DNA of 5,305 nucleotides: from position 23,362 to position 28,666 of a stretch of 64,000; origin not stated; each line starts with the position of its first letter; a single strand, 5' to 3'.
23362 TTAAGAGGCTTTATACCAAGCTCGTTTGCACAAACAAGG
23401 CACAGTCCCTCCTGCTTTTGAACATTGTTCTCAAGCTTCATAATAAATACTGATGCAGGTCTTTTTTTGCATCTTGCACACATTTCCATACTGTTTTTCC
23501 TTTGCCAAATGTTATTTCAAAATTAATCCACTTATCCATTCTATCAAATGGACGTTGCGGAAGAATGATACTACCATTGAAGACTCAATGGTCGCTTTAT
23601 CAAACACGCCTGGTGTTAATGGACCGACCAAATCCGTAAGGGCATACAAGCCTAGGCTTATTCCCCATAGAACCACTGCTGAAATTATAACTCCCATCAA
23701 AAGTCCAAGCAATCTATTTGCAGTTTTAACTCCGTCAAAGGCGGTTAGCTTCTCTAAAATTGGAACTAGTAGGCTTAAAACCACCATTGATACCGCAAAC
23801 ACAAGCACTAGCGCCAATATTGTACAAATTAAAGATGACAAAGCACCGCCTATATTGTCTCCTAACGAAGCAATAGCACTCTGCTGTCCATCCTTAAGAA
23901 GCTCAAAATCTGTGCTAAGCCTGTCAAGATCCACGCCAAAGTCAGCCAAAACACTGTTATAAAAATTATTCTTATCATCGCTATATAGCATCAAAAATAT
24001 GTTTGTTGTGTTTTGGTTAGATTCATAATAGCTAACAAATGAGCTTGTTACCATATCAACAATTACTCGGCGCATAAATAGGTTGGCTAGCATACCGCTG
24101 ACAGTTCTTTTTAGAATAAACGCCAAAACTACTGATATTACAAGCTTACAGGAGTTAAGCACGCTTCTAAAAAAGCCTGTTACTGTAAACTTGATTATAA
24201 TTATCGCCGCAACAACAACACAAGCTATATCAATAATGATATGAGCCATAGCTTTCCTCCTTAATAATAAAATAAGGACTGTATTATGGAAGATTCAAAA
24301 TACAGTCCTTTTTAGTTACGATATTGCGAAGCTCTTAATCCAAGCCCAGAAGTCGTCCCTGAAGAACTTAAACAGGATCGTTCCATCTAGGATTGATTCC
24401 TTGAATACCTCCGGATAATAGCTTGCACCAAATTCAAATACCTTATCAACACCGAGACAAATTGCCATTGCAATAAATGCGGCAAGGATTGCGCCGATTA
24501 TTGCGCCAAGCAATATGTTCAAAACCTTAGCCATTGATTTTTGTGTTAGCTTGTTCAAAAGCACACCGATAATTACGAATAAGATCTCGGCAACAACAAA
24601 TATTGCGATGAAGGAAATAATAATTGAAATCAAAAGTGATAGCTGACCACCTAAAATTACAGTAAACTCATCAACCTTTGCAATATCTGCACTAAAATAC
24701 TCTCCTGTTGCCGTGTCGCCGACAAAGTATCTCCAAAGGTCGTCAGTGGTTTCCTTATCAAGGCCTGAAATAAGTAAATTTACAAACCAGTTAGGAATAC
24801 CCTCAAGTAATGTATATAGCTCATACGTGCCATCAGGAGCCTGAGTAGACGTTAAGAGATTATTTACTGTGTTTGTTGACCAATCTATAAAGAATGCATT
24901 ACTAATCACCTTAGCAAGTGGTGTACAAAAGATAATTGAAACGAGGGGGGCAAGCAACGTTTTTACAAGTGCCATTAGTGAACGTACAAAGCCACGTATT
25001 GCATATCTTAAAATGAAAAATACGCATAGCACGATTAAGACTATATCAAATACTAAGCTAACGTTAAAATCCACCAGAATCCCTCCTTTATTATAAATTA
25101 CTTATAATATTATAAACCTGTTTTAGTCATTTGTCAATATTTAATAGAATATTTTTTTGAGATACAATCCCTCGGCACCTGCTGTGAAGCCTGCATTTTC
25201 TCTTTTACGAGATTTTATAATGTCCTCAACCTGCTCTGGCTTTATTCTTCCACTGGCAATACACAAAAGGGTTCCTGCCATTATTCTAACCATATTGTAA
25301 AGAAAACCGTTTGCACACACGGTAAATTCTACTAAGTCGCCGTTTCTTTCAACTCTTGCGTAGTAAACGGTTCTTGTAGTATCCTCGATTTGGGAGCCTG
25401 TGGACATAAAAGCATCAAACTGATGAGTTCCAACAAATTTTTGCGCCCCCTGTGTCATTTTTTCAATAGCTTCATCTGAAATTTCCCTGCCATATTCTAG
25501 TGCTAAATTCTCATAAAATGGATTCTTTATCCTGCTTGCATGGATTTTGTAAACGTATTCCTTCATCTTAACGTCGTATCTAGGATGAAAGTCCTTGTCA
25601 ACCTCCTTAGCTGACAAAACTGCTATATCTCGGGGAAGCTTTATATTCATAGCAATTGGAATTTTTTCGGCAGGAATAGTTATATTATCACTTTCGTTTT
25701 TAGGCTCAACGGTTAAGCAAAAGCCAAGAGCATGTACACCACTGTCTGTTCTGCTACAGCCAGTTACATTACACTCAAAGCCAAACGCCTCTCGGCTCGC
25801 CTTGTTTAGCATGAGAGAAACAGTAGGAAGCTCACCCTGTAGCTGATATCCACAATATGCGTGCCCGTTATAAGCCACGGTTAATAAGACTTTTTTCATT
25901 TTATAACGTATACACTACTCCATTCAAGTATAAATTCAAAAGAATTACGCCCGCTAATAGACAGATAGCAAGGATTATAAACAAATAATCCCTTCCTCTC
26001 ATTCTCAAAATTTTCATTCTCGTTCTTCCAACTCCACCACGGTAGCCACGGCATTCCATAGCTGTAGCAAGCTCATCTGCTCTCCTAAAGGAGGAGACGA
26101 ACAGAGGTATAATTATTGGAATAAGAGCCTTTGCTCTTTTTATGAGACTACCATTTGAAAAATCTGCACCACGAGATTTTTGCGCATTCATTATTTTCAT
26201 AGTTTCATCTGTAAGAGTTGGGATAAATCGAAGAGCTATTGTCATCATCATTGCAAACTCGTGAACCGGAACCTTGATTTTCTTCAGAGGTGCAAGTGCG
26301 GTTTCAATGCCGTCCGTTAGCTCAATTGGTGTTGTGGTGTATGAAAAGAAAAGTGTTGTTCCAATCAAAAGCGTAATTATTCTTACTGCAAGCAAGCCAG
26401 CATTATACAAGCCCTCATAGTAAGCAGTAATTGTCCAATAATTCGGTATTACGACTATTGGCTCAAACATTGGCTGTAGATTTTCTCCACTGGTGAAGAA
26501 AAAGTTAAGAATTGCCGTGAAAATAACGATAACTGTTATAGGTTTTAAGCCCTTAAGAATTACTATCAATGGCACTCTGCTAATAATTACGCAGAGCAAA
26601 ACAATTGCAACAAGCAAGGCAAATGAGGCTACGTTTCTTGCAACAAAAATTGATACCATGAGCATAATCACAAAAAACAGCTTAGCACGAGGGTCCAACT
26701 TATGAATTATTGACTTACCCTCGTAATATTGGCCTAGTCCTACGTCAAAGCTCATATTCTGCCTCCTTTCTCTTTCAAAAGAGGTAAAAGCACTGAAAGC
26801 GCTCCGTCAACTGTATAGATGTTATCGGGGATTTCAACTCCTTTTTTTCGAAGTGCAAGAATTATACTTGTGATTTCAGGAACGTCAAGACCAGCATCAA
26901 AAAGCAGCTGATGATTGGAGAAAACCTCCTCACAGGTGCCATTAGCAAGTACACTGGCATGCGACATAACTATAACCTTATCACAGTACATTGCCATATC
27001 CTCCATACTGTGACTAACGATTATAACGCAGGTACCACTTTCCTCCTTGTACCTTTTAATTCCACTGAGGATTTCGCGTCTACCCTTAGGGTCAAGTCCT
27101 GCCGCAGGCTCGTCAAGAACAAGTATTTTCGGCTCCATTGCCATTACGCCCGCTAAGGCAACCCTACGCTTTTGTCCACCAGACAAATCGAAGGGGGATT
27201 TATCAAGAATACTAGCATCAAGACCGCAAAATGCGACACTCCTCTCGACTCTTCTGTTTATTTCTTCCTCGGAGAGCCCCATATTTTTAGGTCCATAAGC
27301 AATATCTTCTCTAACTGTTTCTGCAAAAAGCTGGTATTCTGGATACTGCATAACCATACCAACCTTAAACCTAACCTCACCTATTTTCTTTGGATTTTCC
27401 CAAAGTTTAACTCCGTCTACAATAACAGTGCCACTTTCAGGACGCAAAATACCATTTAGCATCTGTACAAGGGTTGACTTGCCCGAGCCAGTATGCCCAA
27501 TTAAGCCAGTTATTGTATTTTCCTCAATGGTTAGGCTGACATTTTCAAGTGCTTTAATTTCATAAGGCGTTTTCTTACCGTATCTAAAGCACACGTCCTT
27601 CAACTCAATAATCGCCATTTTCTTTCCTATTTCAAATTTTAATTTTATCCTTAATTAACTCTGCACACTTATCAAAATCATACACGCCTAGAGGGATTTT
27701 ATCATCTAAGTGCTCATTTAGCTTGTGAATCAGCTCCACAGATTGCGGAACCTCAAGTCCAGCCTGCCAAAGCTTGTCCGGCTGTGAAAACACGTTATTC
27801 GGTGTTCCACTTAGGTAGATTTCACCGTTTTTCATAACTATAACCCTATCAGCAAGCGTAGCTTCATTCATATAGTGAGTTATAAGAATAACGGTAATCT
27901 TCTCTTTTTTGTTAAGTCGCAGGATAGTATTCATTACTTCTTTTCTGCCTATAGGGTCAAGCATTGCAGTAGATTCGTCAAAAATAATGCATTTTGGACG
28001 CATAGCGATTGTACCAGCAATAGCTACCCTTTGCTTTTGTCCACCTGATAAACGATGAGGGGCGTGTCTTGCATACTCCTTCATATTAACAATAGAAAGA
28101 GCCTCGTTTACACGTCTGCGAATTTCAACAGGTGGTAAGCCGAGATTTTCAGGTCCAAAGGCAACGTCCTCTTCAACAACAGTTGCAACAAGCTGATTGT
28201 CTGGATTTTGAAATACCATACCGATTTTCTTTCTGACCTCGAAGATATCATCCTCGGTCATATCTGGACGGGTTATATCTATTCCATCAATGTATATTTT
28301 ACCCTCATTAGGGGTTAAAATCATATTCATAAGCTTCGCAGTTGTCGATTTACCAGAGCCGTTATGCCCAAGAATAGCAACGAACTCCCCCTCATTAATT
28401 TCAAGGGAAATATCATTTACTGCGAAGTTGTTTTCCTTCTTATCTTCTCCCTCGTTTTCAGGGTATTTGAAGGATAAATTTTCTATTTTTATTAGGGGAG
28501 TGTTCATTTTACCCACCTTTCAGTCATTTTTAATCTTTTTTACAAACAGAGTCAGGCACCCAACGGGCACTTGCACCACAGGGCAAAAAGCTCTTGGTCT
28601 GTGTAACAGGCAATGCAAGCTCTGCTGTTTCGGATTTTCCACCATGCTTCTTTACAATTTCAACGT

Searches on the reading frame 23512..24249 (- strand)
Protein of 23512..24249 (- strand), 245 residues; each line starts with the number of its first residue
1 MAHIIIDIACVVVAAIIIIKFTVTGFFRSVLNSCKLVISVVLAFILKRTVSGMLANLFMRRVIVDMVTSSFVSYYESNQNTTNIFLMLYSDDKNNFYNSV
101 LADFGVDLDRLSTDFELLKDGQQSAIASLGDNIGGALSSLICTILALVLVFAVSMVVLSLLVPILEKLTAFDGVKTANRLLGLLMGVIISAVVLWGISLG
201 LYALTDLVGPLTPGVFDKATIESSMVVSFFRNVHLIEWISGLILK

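Call 53: search_protein_families(library=pfam, proteins=[window:23512-24249:-], max_evalue=0.00001)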
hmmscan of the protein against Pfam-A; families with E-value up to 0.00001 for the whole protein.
window:23512-24249:- (245 aa): 1 family
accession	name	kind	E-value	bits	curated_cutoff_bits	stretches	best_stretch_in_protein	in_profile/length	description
PF02674.22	Colicin_V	-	1.5e-11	44.9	29.3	1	131-232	47-141/144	Colicin V production protein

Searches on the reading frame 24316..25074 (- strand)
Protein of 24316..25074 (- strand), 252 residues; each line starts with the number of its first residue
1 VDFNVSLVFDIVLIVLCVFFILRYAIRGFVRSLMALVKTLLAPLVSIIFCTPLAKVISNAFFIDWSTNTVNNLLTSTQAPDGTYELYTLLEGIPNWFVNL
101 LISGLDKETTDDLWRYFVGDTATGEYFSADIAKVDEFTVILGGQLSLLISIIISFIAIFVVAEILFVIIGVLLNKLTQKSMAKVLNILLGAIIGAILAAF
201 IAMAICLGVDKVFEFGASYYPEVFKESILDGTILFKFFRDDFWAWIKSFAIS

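Call 53: search_protein_families(library=pfam, proteins=[window:24316-25074:-], max_evalue=0.00001)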
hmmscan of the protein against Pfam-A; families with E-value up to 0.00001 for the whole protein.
window:24316-25074:- (252 aa): 1 family
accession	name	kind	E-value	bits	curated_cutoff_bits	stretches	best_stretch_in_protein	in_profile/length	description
PF02674.22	Colicin_V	-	9.5e-16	58.5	29.3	2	144-228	53-134/144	Colicin V production protein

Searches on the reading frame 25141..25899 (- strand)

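Call 53: search_protein_families(library=pfam, proteins=[window:25141-25899:-], max_evalue=0.00001)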
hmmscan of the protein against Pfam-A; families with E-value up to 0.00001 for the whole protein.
window:25141-25899:- (252 aa): 1 family
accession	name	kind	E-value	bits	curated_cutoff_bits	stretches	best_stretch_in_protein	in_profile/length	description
PF01416.25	PseudoU_synth_1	-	1.7e-36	125.4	23.3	2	152-252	2-107/108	tRNA pseudouridine synthase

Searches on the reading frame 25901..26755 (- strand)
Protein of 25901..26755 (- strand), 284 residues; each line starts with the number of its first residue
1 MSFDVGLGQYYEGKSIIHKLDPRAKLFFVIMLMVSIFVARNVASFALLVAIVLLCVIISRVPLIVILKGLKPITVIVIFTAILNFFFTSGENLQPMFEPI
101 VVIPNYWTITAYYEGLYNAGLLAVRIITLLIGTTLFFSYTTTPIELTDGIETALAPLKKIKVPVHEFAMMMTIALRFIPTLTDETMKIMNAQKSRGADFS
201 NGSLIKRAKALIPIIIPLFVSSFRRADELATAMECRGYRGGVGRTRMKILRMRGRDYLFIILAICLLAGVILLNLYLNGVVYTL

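Call 54: search_protein_families(library=pfam, proteins=[window:25901-26755:-], max_evalue=0.00001)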
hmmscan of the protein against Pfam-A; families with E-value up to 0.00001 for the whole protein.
window:25901-26755:- (284 aa): 1 family
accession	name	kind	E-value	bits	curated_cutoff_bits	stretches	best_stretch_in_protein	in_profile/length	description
PF02361.21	CbiQ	-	1e-48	166.3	25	1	14-242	2-211/216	Cobalt transport protein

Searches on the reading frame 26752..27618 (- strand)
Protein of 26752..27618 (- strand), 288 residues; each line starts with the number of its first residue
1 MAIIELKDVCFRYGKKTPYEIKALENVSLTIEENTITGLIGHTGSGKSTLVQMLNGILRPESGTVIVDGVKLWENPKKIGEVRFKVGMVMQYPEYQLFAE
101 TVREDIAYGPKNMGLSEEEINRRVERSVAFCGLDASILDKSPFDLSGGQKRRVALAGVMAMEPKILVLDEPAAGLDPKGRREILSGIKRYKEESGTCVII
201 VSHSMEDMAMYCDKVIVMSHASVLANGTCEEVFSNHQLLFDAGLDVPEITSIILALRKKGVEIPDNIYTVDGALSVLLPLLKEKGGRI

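Call 54: search_protein_families(library=pfam, proteins=[window:26752-27618:-], max_evalue=0.00001)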
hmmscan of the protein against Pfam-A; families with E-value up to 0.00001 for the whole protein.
window:26752-27618:- (288 aa): 3 families
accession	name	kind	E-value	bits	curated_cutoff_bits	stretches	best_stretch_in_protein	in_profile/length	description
PF00005.33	ABC_tran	-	6.2e-30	105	25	1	24-172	1-136/137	ABC transporter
PF13304.12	AAA_21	-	2.3e-10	41.5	27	1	142-205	235-300/304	AAA domain, putative AbiEii toxin, Type IV TA system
PF02463.25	SMC_N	-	1.9e-08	34.5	40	1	33-219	23-212/220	RecF/RecN/SMC N terminal domain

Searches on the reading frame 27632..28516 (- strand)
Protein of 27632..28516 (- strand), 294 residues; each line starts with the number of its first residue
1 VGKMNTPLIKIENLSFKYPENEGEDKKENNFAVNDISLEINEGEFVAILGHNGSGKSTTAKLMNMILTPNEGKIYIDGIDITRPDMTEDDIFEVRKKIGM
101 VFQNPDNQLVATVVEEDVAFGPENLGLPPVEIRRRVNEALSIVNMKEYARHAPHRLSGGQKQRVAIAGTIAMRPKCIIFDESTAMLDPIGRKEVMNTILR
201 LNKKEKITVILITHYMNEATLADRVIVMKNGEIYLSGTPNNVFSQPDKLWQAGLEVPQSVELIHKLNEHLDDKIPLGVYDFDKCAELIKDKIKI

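Call 54: search_protein_families(library=pfam, proteins=[window:27632-28516:-], max_evalue=0.00001)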
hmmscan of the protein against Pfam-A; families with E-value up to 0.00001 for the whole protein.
window:27632-28516:- (294 aa): 2 families
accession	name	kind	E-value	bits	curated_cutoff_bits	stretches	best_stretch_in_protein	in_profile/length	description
PF00005.33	ABC_tran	-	1.5e-33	116.8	25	1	33-184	1-137/137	ABC transporter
PF02463.25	SMC_N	-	1.4e-10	41.4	40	1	31-228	13-211/220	RecF/RecN/SMC N terminal domain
